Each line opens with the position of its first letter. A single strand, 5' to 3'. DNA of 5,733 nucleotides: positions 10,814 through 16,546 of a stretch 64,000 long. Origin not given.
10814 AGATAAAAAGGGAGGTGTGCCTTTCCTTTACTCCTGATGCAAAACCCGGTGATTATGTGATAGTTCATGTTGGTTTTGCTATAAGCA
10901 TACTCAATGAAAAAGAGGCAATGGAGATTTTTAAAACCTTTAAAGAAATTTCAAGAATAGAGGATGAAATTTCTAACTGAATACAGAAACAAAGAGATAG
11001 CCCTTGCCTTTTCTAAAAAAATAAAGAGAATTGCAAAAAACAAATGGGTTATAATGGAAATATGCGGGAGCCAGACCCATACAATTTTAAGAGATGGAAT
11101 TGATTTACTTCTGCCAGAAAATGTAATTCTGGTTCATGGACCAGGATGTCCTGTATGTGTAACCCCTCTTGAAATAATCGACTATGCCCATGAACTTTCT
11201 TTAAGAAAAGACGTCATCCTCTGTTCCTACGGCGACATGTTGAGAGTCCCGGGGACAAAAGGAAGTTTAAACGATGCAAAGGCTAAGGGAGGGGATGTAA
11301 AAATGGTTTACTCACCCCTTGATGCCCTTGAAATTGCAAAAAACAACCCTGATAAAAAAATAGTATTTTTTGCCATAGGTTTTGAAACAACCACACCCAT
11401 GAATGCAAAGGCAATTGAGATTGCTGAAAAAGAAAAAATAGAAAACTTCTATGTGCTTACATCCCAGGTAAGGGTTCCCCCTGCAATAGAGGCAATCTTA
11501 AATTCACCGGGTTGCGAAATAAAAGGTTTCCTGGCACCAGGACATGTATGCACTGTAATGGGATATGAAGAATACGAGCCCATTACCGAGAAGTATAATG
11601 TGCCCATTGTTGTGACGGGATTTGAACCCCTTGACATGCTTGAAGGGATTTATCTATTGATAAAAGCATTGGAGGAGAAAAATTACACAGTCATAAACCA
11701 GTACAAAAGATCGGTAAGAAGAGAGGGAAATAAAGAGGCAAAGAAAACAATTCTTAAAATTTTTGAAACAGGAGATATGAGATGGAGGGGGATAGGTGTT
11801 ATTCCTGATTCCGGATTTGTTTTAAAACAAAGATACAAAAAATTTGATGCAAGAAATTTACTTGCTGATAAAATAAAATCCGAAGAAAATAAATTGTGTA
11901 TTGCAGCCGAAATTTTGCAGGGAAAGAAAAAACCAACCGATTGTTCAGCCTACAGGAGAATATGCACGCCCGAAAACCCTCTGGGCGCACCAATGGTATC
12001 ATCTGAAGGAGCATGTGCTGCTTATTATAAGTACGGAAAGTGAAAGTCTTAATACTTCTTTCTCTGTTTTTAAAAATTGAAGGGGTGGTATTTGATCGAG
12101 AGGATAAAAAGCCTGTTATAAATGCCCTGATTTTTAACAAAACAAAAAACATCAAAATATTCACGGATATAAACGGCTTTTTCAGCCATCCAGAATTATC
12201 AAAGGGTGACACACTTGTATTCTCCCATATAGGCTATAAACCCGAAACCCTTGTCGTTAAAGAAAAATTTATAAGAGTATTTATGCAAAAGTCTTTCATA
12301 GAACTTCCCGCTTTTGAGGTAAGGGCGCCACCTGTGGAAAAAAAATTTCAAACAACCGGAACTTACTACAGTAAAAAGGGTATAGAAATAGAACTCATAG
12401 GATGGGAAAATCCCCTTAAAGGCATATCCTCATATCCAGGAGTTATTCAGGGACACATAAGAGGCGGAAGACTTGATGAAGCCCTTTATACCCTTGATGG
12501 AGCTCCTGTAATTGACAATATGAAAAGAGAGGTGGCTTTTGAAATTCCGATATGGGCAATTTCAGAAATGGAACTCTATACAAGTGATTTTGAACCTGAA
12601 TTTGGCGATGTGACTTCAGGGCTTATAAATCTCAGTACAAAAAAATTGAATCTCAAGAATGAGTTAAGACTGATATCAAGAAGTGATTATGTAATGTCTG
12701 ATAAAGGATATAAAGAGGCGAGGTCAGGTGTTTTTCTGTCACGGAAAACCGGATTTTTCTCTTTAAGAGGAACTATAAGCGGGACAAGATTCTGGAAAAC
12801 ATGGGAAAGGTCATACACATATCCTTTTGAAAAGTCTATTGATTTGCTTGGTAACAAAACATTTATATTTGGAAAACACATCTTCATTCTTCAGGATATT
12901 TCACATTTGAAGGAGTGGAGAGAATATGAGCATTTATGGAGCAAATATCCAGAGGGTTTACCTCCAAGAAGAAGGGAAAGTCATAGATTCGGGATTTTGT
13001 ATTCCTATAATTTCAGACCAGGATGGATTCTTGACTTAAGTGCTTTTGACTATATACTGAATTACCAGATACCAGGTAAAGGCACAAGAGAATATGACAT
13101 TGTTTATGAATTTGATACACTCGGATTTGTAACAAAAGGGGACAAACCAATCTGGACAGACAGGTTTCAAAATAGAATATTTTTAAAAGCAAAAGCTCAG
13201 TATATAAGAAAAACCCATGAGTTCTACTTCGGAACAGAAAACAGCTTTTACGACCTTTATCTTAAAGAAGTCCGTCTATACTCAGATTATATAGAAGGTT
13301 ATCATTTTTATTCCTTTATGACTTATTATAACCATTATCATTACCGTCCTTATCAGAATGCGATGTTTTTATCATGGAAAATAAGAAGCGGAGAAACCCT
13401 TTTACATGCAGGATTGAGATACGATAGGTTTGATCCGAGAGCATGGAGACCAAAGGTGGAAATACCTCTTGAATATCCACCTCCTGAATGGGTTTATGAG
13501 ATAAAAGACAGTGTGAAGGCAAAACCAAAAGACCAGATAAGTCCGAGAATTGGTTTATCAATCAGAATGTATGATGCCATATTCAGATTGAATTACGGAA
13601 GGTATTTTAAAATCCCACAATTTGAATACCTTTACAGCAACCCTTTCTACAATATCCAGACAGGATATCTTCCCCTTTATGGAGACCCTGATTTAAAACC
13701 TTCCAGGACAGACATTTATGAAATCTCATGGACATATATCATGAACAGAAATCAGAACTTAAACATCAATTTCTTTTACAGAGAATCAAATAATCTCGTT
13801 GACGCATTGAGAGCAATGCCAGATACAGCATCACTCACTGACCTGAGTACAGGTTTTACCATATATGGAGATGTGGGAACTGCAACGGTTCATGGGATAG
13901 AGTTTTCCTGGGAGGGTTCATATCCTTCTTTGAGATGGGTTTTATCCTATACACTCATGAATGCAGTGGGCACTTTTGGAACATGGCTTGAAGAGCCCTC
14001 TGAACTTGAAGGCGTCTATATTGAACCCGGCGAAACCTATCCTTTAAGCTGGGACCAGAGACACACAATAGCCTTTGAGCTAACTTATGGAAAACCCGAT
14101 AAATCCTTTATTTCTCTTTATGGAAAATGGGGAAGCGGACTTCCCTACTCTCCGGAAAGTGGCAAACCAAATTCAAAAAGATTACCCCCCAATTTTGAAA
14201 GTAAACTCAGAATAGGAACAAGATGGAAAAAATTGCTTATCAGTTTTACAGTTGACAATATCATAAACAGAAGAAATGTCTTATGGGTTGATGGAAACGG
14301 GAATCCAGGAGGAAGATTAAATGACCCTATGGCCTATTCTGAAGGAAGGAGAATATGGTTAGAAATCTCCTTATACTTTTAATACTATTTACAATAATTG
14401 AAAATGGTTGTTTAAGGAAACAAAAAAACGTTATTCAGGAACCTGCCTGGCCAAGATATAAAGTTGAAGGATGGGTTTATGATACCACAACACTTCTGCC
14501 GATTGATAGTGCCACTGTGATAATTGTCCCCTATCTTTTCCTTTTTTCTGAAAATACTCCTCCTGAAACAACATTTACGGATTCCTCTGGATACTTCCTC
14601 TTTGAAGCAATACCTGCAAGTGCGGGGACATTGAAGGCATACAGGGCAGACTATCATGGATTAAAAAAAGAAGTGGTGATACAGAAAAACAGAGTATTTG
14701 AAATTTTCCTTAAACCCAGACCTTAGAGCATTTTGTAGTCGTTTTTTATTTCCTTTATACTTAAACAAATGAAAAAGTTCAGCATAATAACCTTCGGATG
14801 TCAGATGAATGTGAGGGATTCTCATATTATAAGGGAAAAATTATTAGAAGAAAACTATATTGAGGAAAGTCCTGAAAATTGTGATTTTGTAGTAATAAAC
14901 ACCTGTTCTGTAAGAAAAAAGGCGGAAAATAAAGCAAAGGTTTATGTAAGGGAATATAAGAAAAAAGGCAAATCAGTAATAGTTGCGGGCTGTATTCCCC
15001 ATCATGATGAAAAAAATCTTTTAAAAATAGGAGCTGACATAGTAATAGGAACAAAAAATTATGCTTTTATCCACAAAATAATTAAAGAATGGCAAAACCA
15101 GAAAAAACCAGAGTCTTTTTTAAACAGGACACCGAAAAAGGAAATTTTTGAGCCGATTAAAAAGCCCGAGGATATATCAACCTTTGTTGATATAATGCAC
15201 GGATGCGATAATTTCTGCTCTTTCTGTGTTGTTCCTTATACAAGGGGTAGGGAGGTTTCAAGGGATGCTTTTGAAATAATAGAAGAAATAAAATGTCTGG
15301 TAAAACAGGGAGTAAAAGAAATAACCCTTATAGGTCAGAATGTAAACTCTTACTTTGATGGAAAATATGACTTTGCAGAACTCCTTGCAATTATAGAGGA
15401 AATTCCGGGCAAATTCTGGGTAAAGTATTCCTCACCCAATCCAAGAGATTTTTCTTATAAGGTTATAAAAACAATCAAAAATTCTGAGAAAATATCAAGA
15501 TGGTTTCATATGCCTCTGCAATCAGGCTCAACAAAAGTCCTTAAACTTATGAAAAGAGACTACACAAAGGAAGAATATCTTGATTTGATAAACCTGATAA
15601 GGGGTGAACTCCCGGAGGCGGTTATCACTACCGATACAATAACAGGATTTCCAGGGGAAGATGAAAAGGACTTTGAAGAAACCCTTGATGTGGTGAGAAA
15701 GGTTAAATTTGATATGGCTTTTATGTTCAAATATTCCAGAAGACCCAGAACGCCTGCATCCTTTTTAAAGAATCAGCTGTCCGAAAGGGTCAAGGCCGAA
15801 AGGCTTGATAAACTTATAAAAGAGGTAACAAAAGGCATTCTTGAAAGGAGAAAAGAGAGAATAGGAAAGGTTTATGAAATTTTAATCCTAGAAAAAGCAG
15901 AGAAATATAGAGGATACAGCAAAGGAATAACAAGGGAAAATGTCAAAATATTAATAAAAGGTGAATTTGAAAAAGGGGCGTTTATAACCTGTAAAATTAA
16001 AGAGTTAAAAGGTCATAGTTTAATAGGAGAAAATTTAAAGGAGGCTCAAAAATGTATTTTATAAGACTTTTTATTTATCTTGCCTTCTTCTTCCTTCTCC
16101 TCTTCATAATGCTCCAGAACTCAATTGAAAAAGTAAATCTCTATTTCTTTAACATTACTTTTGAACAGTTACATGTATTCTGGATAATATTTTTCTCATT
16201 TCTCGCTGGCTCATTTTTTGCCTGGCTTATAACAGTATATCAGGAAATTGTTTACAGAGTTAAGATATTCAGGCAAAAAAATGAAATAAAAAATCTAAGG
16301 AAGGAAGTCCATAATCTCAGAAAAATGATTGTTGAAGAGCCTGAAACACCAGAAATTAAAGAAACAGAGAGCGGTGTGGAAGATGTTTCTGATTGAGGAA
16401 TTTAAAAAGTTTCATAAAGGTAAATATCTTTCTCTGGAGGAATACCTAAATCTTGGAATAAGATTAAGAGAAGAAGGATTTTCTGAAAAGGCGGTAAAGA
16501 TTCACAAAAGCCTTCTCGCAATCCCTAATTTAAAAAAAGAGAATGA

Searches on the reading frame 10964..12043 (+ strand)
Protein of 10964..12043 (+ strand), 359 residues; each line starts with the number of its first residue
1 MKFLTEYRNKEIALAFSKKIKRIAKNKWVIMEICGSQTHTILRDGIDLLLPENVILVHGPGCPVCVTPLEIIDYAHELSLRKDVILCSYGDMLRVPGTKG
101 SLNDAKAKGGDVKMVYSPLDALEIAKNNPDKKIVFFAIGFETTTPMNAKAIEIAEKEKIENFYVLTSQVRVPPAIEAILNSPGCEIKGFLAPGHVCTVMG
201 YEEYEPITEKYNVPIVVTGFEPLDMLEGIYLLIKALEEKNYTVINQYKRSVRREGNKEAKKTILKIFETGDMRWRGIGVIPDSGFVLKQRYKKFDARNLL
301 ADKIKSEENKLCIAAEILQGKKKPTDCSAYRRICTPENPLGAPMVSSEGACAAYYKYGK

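Call 82: search_protein_families(library=pfam, proteins=[window:10964-12043:+], max_evalue=0.00001)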
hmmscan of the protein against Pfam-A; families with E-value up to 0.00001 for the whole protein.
window:10964-12043:+ (359 aa): 1 family
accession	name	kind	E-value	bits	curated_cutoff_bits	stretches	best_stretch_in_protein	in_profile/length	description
PF01924.21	HypD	-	8e-149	496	25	1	14-358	4-351/351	Hydrogenase formation hypA family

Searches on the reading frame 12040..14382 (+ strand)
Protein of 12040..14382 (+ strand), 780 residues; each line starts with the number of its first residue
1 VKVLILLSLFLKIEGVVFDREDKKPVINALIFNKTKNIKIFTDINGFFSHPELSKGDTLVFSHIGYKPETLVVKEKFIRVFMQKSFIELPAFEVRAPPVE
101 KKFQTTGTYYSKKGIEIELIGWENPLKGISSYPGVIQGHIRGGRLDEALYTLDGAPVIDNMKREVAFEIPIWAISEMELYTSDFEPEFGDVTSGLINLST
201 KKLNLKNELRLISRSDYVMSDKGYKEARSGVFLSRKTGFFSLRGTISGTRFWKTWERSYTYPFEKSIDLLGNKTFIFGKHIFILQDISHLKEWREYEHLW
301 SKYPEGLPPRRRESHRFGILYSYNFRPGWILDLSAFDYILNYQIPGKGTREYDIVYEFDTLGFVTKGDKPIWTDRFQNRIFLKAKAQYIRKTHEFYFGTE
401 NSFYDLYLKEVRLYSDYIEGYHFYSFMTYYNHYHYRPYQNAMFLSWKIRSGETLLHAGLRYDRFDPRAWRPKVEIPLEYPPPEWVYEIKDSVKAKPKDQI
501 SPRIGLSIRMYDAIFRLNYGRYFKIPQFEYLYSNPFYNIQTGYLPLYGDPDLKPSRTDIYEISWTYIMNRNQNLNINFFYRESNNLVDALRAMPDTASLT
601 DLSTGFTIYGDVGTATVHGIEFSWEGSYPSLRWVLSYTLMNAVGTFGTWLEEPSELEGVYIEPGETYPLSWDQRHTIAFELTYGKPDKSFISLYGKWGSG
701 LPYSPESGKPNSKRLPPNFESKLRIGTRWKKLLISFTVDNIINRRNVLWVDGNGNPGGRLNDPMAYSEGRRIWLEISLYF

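Call 82: search_protein_families(library=pfam, proteins=[window:12040-14382:+], max_evalue=0.00001)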
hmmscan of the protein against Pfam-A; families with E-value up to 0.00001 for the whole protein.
window:12040-14382:+ (780 aa): 2 families
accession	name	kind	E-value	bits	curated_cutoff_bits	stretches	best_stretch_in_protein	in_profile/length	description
PF13715.12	CarbopepD_reg_2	-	3.1e-10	40.4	32.2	1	13-74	1-63/88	CarboxypepD_reg-like domain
PF14905.12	OMP_b-brl_3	-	4e-10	39.7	27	1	389-635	67-286/408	Outer membrane protein beta-barrel family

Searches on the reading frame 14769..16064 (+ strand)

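Call 82: search_protein_families(library=pfam, proteins=[window:14769-16064:+], max_evalue=0.00001)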
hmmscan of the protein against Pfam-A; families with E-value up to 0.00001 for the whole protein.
window:14769-16064:+ (431 aa): 2 families
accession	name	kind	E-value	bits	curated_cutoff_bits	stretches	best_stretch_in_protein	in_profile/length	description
PF04055.27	Radical_SAM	-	1e-27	97.8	29.5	1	142-307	3-164/166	Radical SAM superfamily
PF00919.26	UPF0004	-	8.3e-22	77.5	27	1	3-94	1-98/98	Uncharacterized protein family UPF0004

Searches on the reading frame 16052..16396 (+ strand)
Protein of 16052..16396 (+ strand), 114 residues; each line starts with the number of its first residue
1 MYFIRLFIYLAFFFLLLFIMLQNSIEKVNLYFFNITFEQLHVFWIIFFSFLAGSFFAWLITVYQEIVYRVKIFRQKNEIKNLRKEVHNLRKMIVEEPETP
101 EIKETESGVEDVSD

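Call 82: search_protein_families(library=pfam, proteins=[window:16052-16396:+], max_evalue=0.00001)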
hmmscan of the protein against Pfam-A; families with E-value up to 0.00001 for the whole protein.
window:16052-16396:+ (114 aa): 1 family
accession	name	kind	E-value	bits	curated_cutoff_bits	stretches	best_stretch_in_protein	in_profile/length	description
PF06305.16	LapA_dom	-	1.5e-09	38.1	28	1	27-86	5-63/64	Lipopolysaccharide assembly protein A domain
